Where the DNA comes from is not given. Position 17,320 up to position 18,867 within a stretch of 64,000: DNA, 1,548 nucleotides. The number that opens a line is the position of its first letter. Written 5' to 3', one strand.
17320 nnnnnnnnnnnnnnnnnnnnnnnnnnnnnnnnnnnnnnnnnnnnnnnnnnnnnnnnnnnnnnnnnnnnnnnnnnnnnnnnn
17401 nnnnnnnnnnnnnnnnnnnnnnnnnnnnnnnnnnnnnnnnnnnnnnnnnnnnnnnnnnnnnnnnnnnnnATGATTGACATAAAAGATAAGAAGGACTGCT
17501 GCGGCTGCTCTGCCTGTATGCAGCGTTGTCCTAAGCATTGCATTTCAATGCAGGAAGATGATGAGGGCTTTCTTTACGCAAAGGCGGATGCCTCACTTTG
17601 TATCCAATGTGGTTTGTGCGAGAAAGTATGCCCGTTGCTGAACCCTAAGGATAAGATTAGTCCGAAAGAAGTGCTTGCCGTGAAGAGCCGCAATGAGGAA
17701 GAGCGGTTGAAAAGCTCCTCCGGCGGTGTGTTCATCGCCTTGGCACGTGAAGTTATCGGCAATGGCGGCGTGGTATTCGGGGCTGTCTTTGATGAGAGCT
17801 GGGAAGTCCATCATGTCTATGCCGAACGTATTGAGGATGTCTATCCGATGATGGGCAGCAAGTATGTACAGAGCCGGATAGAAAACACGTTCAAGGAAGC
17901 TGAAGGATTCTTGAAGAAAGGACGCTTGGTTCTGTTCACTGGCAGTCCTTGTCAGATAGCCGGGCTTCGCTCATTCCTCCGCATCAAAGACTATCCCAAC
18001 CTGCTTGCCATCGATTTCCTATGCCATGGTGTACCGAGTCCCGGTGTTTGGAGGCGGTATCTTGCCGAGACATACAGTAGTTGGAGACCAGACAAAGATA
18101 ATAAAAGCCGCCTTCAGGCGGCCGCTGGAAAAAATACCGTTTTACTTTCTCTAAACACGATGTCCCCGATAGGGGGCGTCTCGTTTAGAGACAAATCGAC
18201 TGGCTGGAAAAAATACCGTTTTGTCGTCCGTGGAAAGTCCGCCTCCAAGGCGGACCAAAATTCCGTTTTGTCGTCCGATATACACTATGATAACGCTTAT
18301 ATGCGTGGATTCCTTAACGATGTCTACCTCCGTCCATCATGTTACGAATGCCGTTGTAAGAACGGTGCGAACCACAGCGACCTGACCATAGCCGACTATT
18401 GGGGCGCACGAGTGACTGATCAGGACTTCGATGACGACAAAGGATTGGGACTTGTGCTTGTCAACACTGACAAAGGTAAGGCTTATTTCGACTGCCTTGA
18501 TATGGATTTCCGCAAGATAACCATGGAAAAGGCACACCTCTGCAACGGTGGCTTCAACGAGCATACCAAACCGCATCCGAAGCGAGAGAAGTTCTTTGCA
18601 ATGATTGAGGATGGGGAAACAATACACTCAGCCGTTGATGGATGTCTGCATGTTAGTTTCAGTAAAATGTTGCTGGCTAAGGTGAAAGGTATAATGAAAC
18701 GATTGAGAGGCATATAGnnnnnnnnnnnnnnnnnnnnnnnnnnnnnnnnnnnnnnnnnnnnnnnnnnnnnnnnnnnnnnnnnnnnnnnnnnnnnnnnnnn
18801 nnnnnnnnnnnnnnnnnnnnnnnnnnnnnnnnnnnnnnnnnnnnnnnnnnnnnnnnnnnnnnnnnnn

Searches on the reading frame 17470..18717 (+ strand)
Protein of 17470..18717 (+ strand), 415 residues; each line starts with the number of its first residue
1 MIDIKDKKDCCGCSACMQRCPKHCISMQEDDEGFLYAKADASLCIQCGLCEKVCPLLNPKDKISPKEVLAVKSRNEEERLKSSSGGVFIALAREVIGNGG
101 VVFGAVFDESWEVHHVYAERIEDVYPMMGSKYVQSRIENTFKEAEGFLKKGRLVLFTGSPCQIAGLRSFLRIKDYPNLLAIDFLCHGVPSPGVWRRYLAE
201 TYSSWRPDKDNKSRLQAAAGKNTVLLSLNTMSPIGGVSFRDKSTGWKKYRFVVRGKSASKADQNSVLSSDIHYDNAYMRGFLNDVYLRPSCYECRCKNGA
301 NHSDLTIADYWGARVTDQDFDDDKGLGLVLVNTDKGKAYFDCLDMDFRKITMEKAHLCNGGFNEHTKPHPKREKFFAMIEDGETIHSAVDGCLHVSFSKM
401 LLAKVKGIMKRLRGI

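Call 8: search_protein_families(library=pfam, proteins=[window:17470-18717:+], max_evalue=0.01)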
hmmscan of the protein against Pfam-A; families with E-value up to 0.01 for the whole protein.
window:17470-18717:+ (415 aa): 11 families
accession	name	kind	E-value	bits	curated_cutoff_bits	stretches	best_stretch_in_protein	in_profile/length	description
PF04432.18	FrhB_FdhB_C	-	4.4e-17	62.8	23.3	1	153-341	3-134/150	Coenzyme F420 hydrogenase/dehydrogenase, beta subunit C terminus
PF00037.32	Fer4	-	2.2e-07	30.9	21.1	1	40-55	4-19/24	4Fe-4S binding domain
PF04422.18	FrhB_FdhB_N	-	9e-07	29.4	22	1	69-137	2-73/78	Coenzyme F420 hydrogenase/dehydrogenase, beta subunit N-term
PF12838.12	Fer4_7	-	9.3e-07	29.7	27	1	10-55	2-49/52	4Fe-4S dicluster domain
PF13187.11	Fer4_9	-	4.6e-06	27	27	1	9-55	1-48/52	4Fe-4S dicluster domain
PF14697.11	Fer4_21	-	6.9e-05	23.3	35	1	6-56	4-53/59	4Fe-4S dicluster domain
PF12837.12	Fer4_6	-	0.00012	22.3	25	1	39-55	4-20/24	4Fe-4S binding domain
PF13237.11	Fer4_10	-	0.00014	22.1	25.5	2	39-67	4-22/53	4Fe-4S dicluster domain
PF12797.12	Fer4_2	-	0.00082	19.6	24.5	1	39-55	5-21/22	4Fe-4S binding domain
PF13183.11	Fer4_8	-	0.00095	20.1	27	1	41-61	2-22/68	4Fe-4S dicluster domain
PF12800.12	Fer4_4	-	0.0048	17.6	24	1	42-55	2-15/17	4Fe-4S binding domain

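Call 13: find_encoding_contigs(protein=window:17470-18717:+, flank=10000, max_places=10)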
Protein window:17470-18717:+ (415 aa): 1 contig read that carries it; 1 place shown.
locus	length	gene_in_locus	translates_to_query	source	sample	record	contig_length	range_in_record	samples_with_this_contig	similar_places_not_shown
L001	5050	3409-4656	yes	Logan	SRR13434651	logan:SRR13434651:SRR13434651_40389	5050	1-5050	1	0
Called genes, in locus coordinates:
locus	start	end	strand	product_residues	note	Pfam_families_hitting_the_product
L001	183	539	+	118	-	-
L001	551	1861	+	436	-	-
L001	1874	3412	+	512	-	-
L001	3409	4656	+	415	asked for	PF00037:Fer4 (faint), PF12838:Fer4_7 (weak), PF13187:Fer4_9 (weak), PF04432:FrhB_FdhB_C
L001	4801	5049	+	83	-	?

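Call 59: search_protein_families(library=ncbifam, proteins=[window:17470-18717:+], max_evalue=0.001)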
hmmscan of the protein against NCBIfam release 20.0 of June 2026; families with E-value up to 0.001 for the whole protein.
window:17470-18717:+ (415 aa): 23 families
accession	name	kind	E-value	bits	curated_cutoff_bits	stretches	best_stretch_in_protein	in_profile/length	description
NF040616.1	F420_dehyd_FpoF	exception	3.8e-13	49.1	475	1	3-171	6-178/337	F420H2 dehydrogenase subunit FpoF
NF006808.0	PRK09326.1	equivalog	1.1e-12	47.5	444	1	2-169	6-177/341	F420H2 dehydrogenase subunit F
NF009053.0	PRK12387.1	subfamily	1e-08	35.2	204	1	6-57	36-88/180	formate hydrogenlyase complex iron-sulfur subunit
NF058577.1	FdxA_fam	equivalog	1.9e-07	31.2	65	1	8-55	7-49/52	4Fe-4S ferredoxin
TIGR01971.1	NuoI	subfamily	9.9e-07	28.4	113.05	1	6-56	40-95/121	NADH-quinone oxidoreductase, chain I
NF004536.0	PRK05888.1-1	equivalog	2e-06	27.2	212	1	6-56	56-111/180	NADH-quinone oxidoreductase subunit NuoI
NF006076.0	PRK08222.1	equivalog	2.5e-05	24.2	270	1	7-55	37-86/181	hydrogenase 4 subunit H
NF040864.1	HgcB_ferredoxin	equivalog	3.1e-05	23.7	99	1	6-56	12-58/93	mercury methylation ferredoxin HgcB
NF042909.1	FMH_DH_FwdF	exception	3.5e-05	23.1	375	1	5-56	254-308/336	tungsten-dependent formylmethanofuran dehydrogenase subunit FwdF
TIGR02179.1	PorD_KorD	subfamily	4e-05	23.6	60.05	1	4-56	21-69/78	2-oxoacid:acceptor oxidoreductase, delta subunit, pyruvate/2-ketoisovalerate family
TIGR02700.1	flavo_MJ0208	hypoth_equivalog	4.7e-05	22.8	251.35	1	6-56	146-191/234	dihydromethanopterin reductase (acceptor)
NF010369.0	PRK13795.1-4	equivalog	9.3e-05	20.8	1086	1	4-60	572-625/633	hypothetical protein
NF043069.1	T4HPD_activ_SAM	equivalog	9.4e-05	21.9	425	1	7-56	50-94/299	trans-4-hydroxy-L-proline dehydratase activase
TIGR02512.1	FeFe_hydrog_A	subfamily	0.00013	21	405.95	1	6-94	5-102/375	[FeFe] hydrogenase, group A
NF045874.1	Vhu_polyferre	exception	0.00015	20.6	600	1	5-56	125-171/381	F420-non-reducing hydrogenase associated-polyferredoxin VhuB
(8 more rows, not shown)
